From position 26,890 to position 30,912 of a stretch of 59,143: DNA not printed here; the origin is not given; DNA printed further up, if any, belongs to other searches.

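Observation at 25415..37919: All six consecutive receptor-binding/depolymerase-like genes begin with Sec-type signal peptides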

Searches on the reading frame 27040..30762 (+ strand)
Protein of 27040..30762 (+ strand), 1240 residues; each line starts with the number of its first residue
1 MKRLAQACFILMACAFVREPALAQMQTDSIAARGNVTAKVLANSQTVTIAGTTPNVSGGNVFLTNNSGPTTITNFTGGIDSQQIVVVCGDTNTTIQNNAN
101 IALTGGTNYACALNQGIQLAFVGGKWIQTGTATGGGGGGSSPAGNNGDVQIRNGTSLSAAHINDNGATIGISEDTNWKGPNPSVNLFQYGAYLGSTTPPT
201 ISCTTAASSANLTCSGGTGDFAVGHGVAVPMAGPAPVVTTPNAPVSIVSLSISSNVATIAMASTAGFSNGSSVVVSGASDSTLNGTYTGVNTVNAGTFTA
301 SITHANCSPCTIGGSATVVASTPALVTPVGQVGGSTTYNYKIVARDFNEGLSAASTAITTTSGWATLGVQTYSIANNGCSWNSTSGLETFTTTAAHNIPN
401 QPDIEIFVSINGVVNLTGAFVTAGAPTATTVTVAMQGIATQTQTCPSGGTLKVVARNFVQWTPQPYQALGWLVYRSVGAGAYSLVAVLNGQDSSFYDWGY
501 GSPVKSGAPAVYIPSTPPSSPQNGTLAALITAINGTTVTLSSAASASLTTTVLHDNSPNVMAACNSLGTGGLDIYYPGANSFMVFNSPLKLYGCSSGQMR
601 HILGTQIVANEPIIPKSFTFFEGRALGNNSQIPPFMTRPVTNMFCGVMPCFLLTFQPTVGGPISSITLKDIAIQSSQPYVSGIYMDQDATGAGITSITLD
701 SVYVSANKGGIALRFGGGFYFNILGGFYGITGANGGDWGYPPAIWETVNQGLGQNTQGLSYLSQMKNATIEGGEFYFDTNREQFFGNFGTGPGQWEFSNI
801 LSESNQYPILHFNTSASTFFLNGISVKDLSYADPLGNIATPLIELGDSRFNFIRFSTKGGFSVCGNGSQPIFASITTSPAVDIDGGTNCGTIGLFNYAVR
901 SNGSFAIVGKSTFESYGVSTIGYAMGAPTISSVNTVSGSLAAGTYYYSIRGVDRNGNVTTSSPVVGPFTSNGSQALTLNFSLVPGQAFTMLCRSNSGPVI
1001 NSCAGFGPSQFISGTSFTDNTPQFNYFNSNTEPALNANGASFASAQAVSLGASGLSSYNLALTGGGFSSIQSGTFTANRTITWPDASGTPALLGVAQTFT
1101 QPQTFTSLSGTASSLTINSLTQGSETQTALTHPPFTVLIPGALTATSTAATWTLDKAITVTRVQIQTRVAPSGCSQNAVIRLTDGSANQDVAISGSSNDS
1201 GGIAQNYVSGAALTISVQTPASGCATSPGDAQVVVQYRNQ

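Call 5: search_protein_families(library=pfam, proteins=[window:27040-30762:+], max_evalue=0.01)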
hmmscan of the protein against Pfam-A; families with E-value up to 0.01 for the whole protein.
window:27040-30762:+ (1240 aa): 0 families

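Call 6: search_protein_families(library=phrogs, proteins=[window:27040-30762:+], max_evalue=0.01)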
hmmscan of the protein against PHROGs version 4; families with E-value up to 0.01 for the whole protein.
window:27040-30762:+ (1240 aa): 0 families

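Call 73: search_protein_families(library=ncbifam, proteins=[window:27040-30762:+], max_evalue=0.01)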
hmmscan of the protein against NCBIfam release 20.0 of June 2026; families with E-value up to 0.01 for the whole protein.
window:27040-30762:+ (1240 aa): 0 families

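Call 74: search_solved_structures(query=window:27040-30759:+, max_evalue=1)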
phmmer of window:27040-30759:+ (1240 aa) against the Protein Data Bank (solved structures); distinct sequences matched with E-value up to 1: 0.

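Call 82: find_homologous_proteins(query=window:27040-30759:+, max_evalue=0.00001)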
Query window:27040-30759:+ (1240 aa): 62 proteins with E <= 0.00001 among 8000 candidates.
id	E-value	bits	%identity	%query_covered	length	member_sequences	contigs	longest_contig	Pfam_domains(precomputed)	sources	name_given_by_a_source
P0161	0.0e+0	2713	100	100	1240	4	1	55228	PF25692.2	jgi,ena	-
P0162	0.0e+0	1112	54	74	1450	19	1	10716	-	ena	-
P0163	0.0e+0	1072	54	74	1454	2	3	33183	-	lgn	-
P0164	0.0e+0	1018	53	77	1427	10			-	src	-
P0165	1.4e-225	770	56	55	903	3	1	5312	-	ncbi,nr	ncbi:MAG TPA: hypothetical protein VJP87_06660, partial [Candidatus Acidoferrales bacterium]|nr:hypo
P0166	3.5e-222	759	42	78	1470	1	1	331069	-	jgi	jgi:hypothetical protein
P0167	6.9e-217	742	44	74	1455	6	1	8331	-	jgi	-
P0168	6.5e-201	689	42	74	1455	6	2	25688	-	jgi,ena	jgi:hypothetical protein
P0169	7.7e-197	675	41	74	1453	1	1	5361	-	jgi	jgi:hypothetical protein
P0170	1.2e-195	671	40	75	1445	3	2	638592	-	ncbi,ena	-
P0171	4.9e-194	666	40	74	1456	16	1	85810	-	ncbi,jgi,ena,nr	ncbi:MAG TPA: hypothetical protein VKP61_08695 [Candidatus Acidoferrum sp.]|nr:hypothetical protein 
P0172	4.9e-193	663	43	64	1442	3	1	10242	-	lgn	-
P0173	1.1e-191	658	40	74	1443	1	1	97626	-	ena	-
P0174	2.5e-191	657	40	74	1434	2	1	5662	-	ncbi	ncbi:MAG: hypothetical protein WBR10_10030 [Candidatus Acidiferrum sp.]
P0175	5.4e-190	653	40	74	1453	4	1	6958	-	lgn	-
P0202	1.3e-137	479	34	73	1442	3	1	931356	-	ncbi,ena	-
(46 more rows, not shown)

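Call 84: find_encoding_contigs(protein=P0170, flank=10000, max_places=2)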
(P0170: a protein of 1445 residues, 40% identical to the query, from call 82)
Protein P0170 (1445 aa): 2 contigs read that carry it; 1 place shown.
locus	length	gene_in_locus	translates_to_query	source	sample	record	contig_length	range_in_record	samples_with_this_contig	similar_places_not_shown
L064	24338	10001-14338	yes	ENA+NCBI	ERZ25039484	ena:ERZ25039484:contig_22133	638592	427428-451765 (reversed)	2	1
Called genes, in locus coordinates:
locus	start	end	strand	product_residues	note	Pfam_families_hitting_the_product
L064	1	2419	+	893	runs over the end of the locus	-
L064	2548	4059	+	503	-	-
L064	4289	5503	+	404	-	-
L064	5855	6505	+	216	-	-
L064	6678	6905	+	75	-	-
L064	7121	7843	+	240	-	-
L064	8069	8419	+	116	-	-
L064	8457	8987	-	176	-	PF14317:YcxB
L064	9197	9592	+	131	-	-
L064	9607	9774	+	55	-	-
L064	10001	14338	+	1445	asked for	-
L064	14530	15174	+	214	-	-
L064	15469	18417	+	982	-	-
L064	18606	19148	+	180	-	-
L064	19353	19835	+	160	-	-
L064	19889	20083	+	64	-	-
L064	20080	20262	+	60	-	-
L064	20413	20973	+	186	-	-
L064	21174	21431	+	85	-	-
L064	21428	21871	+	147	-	PF01464:SLT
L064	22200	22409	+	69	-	-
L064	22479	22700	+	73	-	-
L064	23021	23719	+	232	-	-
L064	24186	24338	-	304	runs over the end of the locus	PF10411:DsbC_N (weak), PF13462:Thioredoxin_4, PF01323:DSBA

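Call 85: find_encoding_contigs(protein=P0202, flank=10000, max_places=1)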
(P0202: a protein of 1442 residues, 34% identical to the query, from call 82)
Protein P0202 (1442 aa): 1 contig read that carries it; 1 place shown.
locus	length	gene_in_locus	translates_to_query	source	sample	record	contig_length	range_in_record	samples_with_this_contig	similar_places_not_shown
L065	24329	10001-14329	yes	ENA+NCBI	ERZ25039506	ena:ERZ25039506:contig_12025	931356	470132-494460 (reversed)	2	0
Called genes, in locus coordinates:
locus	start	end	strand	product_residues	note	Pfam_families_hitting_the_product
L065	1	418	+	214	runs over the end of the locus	-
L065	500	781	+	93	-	-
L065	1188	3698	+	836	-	-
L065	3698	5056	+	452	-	-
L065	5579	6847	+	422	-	-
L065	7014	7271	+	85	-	-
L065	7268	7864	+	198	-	-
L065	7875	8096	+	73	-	-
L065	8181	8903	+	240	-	-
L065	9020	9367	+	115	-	-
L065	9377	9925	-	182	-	PF14317:YcxB (weak)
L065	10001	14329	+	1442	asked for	-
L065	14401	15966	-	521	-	-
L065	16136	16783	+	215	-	-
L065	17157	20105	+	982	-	-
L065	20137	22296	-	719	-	PF00989:PAS (faint), PF08448:PAS_4 (faint), PF13426:PAS_9 (faint), PF08447:PAS_3, PF00512:HisKA, PF02518:HATPase_c, PF00072:Response_reg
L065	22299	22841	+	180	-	-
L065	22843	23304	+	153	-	-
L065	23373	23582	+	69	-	-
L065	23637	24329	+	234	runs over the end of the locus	PF01464:SLT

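Call 89: find_encoding_contigs(protein=P0161, flank=3000, max_places=3)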
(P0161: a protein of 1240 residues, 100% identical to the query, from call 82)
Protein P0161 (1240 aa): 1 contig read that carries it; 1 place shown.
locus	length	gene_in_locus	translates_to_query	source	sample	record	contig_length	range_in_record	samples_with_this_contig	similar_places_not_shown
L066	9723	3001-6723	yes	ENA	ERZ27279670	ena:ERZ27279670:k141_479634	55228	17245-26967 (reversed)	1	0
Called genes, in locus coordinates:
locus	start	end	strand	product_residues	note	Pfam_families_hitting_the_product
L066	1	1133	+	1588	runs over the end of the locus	-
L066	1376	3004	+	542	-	-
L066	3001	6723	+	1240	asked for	PF25692:Phage_depo_C (faint)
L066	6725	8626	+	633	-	-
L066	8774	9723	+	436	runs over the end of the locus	-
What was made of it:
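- Checked: It starts g4 at Met50 (436 aa), so g4's leader is the least certain (call 89).
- One gene caller starts g4 at Met50 (call 89).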

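Call 114: predict_structure(alignment_id=A4)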
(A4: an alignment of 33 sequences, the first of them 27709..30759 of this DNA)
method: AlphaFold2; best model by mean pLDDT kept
length: 1017 residues; sequences in the alignment: 33
mean_pLDDT: 73.4   pTM: 0.68
mean pLDDT of the five models: 73.4, 72.9, 71.0, 68.6, 67.4
residues with pLDDT >= 90: 320; 70-90: 334; 50-70: 156; < 50: 207
segments of 3 or more residues with pLDDT < 50: 215-218, 405-407, 560-565, 611-614, 805-818, 837-846, 856-1017
pLDDT, mean of each block of 10 residues (from residue 1): 89 92 95 94 89 94 93 92 91 93 89 95 94 94 91 84 83 82 75 76 89 55 83 92 90 95 90 89 78 94 93 91 88 92 84 79 92 89 91 93 58 73 91 72 93 90 74 91 90 87 84 74 88 80 89 78 57 89 83 67 82 62 78 65 66 63 57 59 58 66 80 87 84 71 84 88 82 70 72 83 45 39 68 55 46 47 37 30 29 27 30 33 34 40 44 46 41 31 36 44 42 35
secondary structure, 60 per line:
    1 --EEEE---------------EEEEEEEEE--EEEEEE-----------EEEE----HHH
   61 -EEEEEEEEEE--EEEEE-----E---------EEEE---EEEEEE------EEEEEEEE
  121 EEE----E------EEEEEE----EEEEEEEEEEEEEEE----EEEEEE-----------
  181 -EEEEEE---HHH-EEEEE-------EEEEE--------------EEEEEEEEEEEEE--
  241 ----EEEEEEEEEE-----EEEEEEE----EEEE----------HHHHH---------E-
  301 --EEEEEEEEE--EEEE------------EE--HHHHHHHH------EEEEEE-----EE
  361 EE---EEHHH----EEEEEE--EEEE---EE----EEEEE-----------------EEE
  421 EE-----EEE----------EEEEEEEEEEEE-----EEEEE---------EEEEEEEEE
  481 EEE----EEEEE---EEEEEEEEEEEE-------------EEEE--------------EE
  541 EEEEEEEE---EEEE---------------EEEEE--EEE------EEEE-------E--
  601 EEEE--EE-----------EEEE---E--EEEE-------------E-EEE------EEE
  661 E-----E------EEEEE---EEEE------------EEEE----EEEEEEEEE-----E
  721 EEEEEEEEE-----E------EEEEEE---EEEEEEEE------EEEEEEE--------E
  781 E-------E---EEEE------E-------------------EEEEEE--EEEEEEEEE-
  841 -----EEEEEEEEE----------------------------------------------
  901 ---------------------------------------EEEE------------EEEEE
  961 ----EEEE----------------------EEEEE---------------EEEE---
elements in order (helices of 4 or more, strands of 3 or more residues): E3-6 E22-30 E33-38 E50-53 E62-71 E74-78 E94-97 E101-106 E113-123 E135-140 E145-159 E164-169 E182-187 E195-199 E207-211 E226-238 E245-254 E260-266 E271-274 H285-289 E303-311 E314-317 H334-341 E348-353 E359-362 E375-380 E383-386 E396-400 E418-422 E428-430 E441-452 E458-462 E472-483 E488-492 E496-507 E521-524 E539-548 E552-555 E571-575 E578-580 E587-590 E601-604 E620-623 E630-633 E649-651 E658-661 E674-678 E682-685 E698-701 E706-714 E720-729 E742-747 E751-758 E765-771 E793-796 E823-828 E831-839 E846-854 E940-943 E956-960 E965-968 E991-995 E1011-1014

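Call 116: fold_search(model_id=the predicted structure, library=pdb)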
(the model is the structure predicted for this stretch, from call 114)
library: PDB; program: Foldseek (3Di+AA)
matches with E <= 10: 587; with E <= 0.001: 4
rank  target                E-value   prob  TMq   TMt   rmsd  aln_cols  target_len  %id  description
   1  5w6p_D                3.6e-04  0.96  0.18  0.24  15.8       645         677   11  Crystal structure of Bacteriophage CBA120 tailspike protein 2 enzymatically active domain (TSP2dN, orf211) (released 2018-10-24)
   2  7vz3_B                7.1e-04  0.89  0.15  0.19  17.5       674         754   10  Cryo-EM structure of Depo32, a Klebsiella phage depolymerase targets the K2 serotype K. pneumoniae (released 2023-08-30)
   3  5w6p_F                9.4e-04  0.89  0.17  0.23  15.8       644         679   12  Crystal structure of Bacteriophage CBA120 tailspike protein 2 enzymatically active domain (TSP2dN, orf211) (released 2018-10-24)
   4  6w4q_B                9.4e-04  0.80  0.15  0.19  17.8       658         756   11  Crystal structure of full-length tailspike protein 2 (TSP2, ORF211) ) from Escherichia coli O157:H7 bacteriophage CAB1 (released 2021-01-20)
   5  6tgf_D                1.2e-03  0.44  0.12  0.16  34.0       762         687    9  Pantoea stewartii WceF is a glycan biofilm modifying enzyme with a bacteriophage tailspike-like parallel beta-helix fo (released 2020-11-25)
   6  7vyv_A                2.0e-03  0.89  0.16  0.21  18.0       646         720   10  Cryo-EM structure of Depo32, a Klebsiella phage depolymerase targets the K2 serotype K. pneumoniae (released 2023-08-30)
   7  6tgf_F                2.0e-03  0.47  0.15  0.20  34.0       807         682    8  Pantoea stewartii WceF is a glycan biofilm modifying enzyme with a bacteriophage tailspike-like parallel beta-helix fo (released 2020-11-25)
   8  7chu_A                2.5e-03  1.00  0.20  0.35  12.5       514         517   10  Geobacillus virus E2 - ORF18 (released 2021-04-14)
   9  5w6h_A                2.7e-03  0.75  0.16  0.21  16.4       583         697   11  Crystal structure of Bacteriophage CBA120 tailspike protein 4 enzymatically active domain (TSP4dN, orf213) (released 2018-10-24)
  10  9rkv_M                2.8e-03  0.63  0.13  0.19  39.6       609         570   13  Agrobacterium phage 7-7-1 tail fibers (released 2025-12-10)
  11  6tgf_E                2.8e-03  0.51  0.14  0.20  34.4       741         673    8  Pantoea stewartii WceF is a glycan biofilm modifying enzyme with a bacteriophage tailspike-like parallel beta-helix fo (released 2020-11-25)
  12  6c72_A                4.1e-03  0.84  0.16  0.25  19.7       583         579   10  Crystal structure of a tailspike protein gp49 from Acinetobacter baumannii bacteriophage Fri1, a capsular polysacchari (released 2019-01-23)
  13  7vz3_A                5.7e-03  0.72  0.16  0.20  17.3       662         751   11  Cryo-EM structure of Depo32, a Klebsiella phage depolymerase targets the K2 serotype K. pneumoniae (released 2023-08-30)
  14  6f7k_A                7.6e-03  0.54  0.13  0.22  17.3       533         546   10  Crystal structure of Dettilon tailspike protein (gp208) (released 2018-12-19)
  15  6e1r_A                8.3e-03  0.94  0.18  0.30  17.8       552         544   11  Crystal structure of the Acinetobacter phage vB_ApiP_P1 tailspike protein (released 2019-07-17)
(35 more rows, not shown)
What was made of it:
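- Closest known: Canonical leaderless tailspikes and depolymerases. Same: Parallel beta-helix core in g2 (Foldseek E = 3.6e-4 to 1e-2, call 116).
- Closest known: Pantoea stewartii WceF. Same: It is among the best structural matches of g2 (E = 1.2e-3, call 116).
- Checked: The beta-helix in g2 is supported by a structure model and Foldseek (calls 114, 116).
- The g2 core model (pLDDT 73, pTM 0.68) best matches CBA120 TSP2, Depo32, Fri1 gp49 and the Det7 tailspike (calls 114, 116).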
